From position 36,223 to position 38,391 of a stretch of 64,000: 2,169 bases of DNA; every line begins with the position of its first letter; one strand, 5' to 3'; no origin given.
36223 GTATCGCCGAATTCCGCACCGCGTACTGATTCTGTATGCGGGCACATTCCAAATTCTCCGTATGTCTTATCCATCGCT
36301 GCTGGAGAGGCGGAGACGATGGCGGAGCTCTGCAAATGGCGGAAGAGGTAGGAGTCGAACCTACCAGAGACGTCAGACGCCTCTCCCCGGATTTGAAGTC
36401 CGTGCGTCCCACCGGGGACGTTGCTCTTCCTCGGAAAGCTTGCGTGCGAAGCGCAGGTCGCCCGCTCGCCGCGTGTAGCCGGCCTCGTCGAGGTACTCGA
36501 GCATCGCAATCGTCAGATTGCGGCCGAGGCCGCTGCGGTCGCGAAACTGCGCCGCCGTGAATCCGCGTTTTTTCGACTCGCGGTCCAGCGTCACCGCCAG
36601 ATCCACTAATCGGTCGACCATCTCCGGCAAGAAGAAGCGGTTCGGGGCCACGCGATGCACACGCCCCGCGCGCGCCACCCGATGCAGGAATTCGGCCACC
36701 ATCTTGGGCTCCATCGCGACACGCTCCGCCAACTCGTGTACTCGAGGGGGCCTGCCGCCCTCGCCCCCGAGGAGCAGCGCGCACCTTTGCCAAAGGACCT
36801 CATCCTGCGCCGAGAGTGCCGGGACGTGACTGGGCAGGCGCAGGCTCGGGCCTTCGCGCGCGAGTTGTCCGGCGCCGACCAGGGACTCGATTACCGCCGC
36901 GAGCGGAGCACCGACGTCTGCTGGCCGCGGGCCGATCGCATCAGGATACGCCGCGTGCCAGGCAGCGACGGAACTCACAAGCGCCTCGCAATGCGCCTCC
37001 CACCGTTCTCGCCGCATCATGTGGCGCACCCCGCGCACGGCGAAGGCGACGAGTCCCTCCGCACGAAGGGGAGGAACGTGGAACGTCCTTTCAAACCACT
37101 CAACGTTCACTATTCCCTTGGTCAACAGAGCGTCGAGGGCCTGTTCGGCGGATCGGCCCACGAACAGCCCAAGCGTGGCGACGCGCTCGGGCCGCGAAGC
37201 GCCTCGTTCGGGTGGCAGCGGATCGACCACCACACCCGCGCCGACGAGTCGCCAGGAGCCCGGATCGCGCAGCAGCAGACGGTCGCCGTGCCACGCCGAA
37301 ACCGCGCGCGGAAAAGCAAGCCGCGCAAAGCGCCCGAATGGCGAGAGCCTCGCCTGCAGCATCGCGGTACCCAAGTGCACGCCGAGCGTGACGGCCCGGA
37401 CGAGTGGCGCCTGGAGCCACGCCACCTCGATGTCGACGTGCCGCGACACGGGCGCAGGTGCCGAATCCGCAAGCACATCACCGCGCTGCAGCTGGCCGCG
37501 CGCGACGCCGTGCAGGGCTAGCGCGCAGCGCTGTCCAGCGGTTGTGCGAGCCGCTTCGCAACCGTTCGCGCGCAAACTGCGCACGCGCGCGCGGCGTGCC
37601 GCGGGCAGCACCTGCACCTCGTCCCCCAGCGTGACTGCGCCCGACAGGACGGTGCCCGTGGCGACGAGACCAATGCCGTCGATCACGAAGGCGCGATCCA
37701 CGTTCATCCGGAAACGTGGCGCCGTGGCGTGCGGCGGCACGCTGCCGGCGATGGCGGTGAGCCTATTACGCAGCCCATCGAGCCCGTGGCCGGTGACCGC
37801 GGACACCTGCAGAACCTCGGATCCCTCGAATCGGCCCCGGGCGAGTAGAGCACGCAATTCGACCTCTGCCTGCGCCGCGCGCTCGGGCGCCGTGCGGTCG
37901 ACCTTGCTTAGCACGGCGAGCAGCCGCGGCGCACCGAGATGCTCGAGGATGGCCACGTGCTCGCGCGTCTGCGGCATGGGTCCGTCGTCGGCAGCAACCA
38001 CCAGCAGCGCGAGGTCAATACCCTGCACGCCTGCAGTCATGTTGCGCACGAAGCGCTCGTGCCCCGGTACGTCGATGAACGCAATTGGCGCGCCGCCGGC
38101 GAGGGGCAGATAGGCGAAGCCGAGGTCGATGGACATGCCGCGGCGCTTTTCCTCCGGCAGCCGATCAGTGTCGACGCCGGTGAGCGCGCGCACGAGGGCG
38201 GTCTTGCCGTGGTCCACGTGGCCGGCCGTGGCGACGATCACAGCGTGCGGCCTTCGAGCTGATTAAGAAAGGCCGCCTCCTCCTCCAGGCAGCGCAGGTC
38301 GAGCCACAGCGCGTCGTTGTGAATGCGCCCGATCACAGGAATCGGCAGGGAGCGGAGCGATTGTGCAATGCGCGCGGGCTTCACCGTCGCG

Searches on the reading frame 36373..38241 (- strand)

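Call 8: search_protein_families(library=pfam, proteins=[window:36373-38241:-])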
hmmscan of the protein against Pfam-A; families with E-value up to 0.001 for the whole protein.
window:36373-38241:- (622 aa): 5 families
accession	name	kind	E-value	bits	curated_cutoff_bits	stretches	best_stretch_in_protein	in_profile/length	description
PF00009.33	GTP_EFTU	-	6e-32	111.2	26.5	1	2-161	5-182/188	Elongation factor Tu GTP binding domain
PF09107.17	SelB-wing_3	-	5.9e-14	51.8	23.2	1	558-598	6-46/47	Elongation factor SelB, winged helix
PF03144.31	GTP_EFTU_D2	-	4.2e-10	40.3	30.3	1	191-258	1-73/73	Elongation factor Tu domain 2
PF25461.1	Beta-barrel_SelB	-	7.1e-08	33.1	27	1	277-344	11-79/80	Selenocysteine-specific elongation factor, beta-barrel domain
PF01926.29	MMR_HSR1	-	8.1e-05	23.1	21.9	1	3-110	2-110/113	50S ribosome-binding GTPase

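Call 9: search_protein_families(library=ncbifam, proteins=[window:36373-38241:-])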
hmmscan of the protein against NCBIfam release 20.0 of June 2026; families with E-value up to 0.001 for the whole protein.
window:36373-38241:- (622 aa): 34 families (the best 25 are shown)
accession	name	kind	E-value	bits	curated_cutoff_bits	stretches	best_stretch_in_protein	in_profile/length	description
TIGR00475.1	selB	equivalog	1.9e-117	393.4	242.25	1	1-598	1-578/581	selenocysteine-specific translation elongation factor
NF009373.0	PRK12736.1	subfamily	8.9e-41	139.9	452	1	3-269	15-303/394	elongation factor Tu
NF009372.0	PRK12735.1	subfamily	1.3e-37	129.6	479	1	3-269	15-305/396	elongation factor Tu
NF000766.0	PRK00049.1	subfamily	2.6e-37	128.6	449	1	3-262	15-300/396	elongation factor Tu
TIGR00485.1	EF-Tu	equivalog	3.3e-37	128.2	522.4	1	3-271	15-305/394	elongation factor Tu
NF008969.0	PRK12317.1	subfamily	4.2e-37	127.7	502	1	26-298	61-351/426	elongation factor 1-alpha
NF003077.0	PRK04000.1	equivalog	8.9e-37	127.2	315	2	53-217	87-259/412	translation initiation factor IF-2 subunit gamma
TIGR03680.1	eif2g_arch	equivalog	3.4e-36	125.3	514.5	2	53-217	83-255/407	translation initiation factor IF-2 subunit gamma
TIGR00483.1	EF-1_alpha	equivalog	5.9e-25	87.6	540.1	1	25-284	60-336/427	translation elongation factor EF-1 subunit alpha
NF004035.0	PRK05506.1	subfamily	2.4e-23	82.3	715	2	25-151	79-206/632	bifunctional sulfate adenylyltransferase subunit 1/adenylylsulfate kinase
TIGR02034.1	CysN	subfamily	4.4e-23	82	336.1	1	26-299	56-340/406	sulfate adenylyltransferase, large subunit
TIGR00487.1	IF-2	equivalog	1e-22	80.6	424.4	1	2-226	89-309/587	translation initiation factor IF-2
NF003478.0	PRK05124.1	equivalog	1.9e-21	76.2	590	2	26-120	83-176/475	sulfate adenylyltransferase subunit CysN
NF003078.0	PRK04004.1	equivalog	1.3e-11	43.8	468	1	54-118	79-142/598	translation initiation factor IF-2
TIGR00231.1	small_GTP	domain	2.7e-11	43.5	42.5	1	3-159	6-160/164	GTP-binding protein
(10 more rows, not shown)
